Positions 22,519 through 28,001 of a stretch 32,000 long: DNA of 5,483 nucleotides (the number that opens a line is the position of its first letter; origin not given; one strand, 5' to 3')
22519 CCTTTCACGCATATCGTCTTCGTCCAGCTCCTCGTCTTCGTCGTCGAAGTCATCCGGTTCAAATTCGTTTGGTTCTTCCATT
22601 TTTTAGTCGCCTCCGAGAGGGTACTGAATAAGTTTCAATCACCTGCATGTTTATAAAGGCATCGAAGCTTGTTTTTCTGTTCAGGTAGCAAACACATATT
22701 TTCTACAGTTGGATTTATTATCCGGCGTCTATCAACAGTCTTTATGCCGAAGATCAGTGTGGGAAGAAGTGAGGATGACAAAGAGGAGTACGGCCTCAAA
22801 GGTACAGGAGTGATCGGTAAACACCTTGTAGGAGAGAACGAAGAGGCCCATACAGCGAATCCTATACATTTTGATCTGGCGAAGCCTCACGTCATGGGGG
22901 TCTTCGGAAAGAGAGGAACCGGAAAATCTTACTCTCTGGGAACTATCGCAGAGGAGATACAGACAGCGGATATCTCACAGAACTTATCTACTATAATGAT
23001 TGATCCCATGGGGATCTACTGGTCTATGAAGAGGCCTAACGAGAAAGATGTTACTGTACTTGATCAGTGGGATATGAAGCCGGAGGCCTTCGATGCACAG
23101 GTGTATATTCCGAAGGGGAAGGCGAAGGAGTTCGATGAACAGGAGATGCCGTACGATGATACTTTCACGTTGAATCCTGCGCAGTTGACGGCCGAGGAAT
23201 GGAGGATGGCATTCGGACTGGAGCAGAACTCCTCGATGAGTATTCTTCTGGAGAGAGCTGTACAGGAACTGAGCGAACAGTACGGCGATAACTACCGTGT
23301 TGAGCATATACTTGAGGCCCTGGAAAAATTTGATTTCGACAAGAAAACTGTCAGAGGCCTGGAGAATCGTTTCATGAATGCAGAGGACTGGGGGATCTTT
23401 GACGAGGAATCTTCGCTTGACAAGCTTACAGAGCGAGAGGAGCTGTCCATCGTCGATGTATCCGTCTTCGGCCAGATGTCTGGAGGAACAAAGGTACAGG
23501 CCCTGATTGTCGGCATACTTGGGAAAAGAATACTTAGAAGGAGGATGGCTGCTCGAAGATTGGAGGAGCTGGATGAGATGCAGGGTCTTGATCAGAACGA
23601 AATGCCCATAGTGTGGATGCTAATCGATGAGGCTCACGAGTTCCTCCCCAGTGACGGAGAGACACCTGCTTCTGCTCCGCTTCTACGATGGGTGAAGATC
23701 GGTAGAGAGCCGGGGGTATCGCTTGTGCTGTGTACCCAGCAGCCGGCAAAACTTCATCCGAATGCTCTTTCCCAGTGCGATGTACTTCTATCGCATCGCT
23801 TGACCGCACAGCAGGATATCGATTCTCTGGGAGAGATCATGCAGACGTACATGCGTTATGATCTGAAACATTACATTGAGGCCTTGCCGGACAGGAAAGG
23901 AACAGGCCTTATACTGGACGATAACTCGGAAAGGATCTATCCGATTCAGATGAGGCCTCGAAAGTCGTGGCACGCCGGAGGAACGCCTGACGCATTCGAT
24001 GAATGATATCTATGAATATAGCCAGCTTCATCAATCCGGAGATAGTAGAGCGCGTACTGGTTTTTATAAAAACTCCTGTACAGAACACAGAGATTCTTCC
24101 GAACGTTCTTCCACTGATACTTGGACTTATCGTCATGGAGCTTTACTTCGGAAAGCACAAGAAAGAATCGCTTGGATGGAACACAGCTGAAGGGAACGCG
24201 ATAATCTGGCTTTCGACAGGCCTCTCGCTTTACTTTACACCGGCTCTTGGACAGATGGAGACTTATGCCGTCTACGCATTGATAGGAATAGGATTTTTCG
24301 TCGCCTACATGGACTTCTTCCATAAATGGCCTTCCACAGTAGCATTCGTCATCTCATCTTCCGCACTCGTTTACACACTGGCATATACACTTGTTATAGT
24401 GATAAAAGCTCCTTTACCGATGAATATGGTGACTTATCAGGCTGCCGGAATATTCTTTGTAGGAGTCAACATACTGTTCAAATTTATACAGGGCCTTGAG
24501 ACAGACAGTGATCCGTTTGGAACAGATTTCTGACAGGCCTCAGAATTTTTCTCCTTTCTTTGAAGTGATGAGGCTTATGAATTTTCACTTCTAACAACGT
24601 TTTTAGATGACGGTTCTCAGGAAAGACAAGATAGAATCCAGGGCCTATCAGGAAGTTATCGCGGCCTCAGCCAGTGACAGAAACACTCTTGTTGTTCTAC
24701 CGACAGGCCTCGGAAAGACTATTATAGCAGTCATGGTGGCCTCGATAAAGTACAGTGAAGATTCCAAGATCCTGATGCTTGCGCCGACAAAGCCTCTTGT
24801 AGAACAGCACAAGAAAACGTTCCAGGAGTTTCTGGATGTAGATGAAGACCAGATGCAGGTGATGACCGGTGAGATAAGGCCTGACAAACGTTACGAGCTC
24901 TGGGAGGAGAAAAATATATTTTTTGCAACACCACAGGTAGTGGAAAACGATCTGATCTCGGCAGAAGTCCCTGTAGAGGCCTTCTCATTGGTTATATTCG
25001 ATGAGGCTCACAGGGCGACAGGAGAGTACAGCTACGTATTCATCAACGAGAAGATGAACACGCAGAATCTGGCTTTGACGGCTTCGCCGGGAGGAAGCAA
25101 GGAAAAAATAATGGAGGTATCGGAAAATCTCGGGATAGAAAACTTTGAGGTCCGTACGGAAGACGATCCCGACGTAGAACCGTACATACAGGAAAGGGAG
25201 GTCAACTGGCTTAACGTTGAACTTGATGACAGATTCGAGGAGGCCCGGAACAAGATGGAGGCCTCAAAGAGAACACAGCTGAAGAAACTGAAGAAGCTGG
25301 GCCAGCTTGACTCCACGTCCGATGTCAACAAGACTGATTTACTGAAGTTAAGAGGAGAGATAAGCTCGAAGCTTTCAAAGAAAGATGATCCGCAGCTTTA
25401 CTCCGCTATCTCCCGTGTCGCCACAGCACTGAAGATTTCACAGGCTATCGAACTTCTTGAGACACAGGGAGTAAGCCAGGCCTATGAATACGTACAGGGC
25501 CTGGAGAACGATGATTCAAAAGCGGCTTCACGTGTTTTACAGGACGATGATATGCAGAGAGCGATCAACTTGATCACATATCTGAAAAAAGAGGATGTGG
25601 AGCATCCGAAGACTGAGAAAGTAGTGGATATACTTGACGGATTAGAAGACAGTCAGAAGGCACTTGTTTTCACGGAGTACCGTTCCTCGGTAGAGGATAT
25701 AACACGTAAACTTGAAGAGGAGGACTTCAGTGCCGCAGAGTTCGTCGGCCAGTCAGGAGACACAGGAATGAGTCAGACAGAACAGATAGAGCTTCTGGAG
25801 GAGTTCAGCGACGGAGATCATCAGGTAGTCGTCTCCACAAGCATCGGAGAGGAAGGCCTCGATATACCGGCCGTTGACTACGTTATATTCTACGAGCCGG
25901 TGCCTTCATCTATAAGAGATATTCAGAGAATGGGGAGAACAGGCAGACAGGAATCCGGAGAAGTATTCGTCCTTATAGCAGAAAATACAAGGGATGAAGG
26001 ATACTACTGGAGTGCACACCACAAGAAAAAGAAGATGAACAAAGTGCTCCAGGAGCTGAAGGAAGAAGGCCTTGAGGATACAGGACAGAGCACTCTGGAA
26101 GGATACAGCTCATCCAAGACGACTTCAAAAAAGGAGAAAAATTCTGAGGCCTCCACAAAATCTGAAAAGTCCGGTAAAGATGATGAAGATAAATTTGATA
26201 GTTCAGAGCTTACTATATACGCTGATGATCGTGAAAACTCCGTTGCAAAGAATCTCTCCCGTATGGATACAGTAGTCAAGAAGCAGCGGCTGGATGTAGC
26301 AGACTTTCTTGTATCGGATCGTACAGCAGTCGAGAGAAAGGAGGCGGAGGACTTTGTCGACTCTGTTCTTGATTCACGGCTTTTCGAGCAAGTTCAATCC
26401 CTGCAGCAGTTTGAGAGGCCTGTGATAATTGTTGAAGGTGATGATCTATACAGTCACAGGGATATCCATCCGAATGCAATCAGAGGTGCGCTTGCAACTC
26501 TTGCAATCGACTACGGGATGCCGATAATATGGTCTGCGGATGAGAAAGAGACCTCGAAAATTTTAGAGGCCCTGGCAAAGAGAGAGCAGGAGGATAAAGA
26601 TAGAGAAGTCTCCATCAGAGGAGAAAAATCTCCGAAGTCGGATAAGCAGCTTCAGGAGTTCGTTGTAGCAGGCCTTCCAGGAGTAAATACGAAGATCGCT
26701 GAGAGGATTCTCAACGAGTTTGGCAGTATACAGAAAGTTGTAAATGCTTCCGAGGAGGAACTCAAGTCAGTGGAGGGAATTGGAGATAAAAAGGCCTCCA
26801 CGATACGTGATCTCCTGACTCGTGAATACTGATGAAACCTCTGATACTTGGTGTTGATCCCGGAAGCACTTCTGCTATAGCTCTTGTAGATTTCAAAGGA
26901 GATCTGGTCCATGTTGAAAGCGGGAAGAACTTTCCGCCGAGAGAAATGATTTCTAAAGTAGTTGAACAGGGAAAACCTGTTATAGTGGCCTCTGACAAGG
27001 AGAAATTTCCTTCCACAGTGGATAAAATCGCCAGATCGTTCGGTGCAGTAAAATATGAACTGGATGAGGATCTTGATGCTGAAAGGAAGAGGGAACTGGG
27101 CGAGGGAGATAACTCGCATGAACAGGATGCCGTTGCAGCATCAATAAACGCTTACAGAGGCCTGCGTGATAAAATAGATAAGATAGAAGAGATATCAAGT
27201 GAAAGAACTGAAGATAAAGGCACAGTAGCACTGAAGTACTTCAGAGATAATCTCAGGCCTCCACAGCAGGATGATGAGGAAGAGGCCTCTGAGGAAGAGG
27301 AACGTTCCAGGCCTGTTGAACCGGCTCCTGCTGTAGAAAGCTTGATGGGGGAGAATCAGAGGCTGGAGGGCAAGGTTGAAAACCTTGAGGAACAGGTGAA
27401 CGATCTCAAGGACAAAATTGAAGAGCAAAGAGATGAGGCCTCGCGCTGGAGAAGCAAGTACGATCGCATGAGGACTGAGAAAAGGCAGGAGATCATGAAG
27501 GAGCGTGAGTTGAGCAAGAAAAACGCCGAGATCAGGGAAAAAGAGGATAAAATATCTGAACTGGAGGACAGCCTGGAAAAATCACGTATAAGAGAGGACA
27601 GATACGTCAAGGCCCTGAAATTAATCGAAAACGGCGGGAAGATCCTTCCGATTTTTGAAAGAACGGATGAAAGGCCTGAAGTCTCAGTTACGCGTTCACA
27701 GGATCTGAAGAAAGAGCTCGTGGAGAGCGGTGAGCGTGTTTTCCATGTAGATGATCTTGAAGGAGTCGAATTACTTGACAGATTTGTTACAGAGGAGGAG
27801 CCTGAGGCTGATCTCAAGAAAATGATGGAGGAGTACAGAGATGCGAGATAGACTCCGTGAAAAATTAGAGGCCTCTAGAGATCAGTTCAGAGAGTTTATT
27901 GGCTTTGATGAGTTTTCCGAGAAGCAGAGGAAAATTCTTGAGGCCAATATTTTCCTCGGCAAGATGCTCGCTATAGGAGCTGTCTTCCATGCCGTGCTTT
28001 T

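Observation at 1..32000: Hyper-iterated palindrome AGGCCT (core of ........) saturates coding and non-coding DNA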

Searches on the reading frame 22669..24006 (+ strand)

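Call 9: search_protein_families(library=ncbifam, proteins=[window:22669-24006:+])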
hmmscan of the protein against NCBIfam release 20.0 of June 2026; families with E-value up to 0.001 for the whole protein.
window:22669-24006:+ (445 aa): 4 families
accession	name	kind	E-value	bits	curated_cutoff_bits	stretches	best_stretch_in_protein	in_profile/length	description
NF042944.1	HerA_antiphage_2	equivalog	6.6e-10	38.4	850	1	273-386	388-503/576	anti-phage-associated helicase HerA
NF042943.1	HerA_antiphage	equivalog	2.7e-09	36.2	800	1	310-394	431-518/566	anti-phage-associated helicase HerA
NF040819.1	helicase_HerA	equivalog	2.9e-06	26.1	970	1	313-385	402-474/561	DNA double-strand break repair helicase HerA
NF040937.1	HerA_Thermprot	equivalog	3.1e-06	25.9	800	1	289-370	330-406/487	DNA double-strand break repair helicase HerA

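Call 27: search_protein_families(library=pfam, proteins=[window:22669-24006:+], max_evalue=0.01)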
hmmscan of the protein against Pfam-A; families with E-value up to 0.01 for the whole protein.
window:22669-24006:+ (445 aa): 5 families
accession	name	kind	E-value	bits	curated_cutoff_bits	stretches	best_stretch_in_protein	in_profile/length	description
PF01935.23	DUF87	-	3e-11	44.3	23.2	1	74-266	24-203/220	Helicase HerA, central domain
PF05872.18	HerA_C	-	0.00014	21.1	22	0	309-396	253-341/502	Helicase HerA-like C-terminal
PF00004.35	AAA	-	0.003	18.4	21.2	0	313-373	58-126/131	ATPase family associated with various cellular activities (AAA)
PF00005.33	ABC_tran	-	0.0049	17.9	25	0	64-100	2-38/137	ABC transporter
PF13401.12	AAA_22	-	0.0092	16.7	27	0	77-105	9-33/130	AAA domain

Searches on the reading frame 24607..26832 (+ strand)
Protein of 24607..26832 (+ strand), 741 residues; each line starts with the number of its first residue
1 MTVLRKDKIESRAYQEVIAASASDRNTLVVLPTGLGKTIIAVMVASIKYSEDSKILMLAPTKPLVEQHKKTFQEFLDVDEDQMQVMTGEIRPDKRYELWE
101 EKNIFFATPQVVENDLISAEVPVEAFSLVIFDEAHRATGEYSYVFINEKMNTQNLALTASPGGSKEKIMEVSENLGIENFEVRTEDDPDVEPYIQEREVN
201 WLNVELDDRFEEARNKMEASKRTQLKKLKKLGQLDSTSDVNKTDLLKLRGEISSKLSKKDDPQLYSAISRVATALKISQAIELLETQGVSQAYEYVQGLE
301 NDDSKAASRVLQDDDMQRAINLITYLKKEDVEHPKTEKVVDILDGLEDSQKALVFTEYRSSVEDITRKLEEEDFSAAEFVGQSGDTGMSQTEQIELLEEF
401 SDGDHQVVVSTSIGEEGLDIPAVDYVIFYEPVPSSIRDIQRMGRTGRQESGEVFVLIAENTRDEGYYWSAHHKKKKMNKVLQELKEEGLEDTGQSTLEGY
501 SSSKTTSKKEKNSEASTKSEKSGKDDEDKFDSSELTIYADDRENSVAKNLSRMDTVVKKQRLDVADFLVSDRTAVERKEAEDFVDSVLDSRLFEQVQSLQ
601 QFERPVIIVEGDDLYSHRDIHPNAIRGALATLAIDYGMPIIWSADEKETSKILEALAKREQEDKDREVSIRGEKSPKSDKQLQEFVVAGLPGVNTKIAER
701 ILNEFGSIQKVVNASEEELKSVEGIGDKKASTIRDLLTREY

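Call 9: search_protein_families(library=ncbifam, proteins=[window:24607-26832:+])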
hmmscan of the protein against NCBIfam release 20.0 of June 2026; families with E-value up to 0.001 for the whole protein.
window:24607-26832:+ (741 aa): 47 families (the best 25 are shown)
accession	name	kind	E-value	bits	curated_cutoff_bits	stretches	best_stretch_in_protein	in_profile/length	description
NF010337.0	PRK13766.1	equivalog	3e-265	882.2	610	1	3-741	9-779/781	Hef nuclease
NF040956.1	Arch_Xpf_endonucase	equivalog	1.4e-37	129.4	300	1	535-740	2-212/222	3'-flap repair endonuclease Xpf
NF008394.0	PRK11192.1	equivalog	5.2e-23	81.6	507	2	326-526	226-419/441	ATP-dependent RNA helicase SrmB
TIGR00596.1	rad1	subfamily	1.2e-20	73.5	806.65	1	335-737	403-807/813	DNA repair protein, RAD1 family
NF008165.0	PRK10917.1-3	equivalog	1.1e-17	63.8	711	1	14-161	273-422/692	ATP-dependent DNA helicase RecG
NF008744.0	PRK11776.1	equivalog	7.1e-17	61.1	524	1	332-479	228-368/460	ATP-dependent RNA helicase DbpA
NF008170.0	PRK10917.2-4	equivalog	1.1e-16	59.9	975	2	28-161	425-558/826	ATP-dependent DNA helicase RecG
TIGR00643.1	recG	equivalog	2.1e-16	59.8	659.4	2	27-161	259-396/629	ATP-dependent DNA helicase RecG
NF053631.1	RNA_helic_CshA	equivalog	9.4e-16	57.7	646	1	332-516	221-399/434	degradosome RNA helicase CshA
NF002340.1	PRK01297.1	equivalog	1.4e-14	53.7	564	1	347-467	247-360/372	ATP-dependent RNA helicase RhlB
TIGR04121.1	DEXH_lig_assoc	equivalog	7.5e-13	47.1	850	2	304-449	200-347/804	ligase-associated DNA damage response DEXH box helicase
NF010338.0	PRK13767.1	equivalog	1.5e-12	46.6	849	1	294-449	226-386/877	ATP-dependent helicase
NF003419.0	PRK04837.1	equivalog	3.7e-12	45.7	588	1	328-455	232-358/424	ATP-dependent RNA helicase RhlB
NF008163.0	PRK10917.1-1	equivalog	3.7e-12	45.3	796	1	33-140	298-405/692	ATP-dependent DNA helicase RecG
NF008166.0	PRK10917.1-4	equivalog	4.3e-12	44.9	864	1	33-139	306-412/705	ATP-dependent DNA helicase RecG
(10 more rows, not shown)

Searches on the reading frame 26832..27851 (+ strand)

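Call 9: search_protein_families(library=ncbifam, proteins=[window:26832-27851:+])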
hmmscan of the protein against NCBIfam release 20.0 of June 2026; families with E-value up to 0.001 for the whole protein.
window:26832-27851:+ (339 aa): 0 families

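Call 27: search_protein_families(library=pfam, proteins=[window:26832-27851:+], max_evalue=0.01)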
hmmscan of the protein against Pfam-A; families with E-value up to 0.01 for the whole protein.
window:26832-27851:+ (339 aa): 3 families
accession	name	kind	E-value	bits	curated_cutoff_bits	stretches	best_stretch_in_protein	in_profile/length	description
PF04312.18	DUF460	-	3.5e-30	104.9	28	1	2-103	30-134/135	Protein of unknown function (DUF460)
PF08614.16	ATG16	-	0.0023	18.6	33.7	1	95-252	11-164/200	Autophagy protein 16 (ATG16)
PF10975.14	DUF2802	-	0.0027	18.3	33.5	0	233-272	5-47/68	Protein of unknown function (DUF2802)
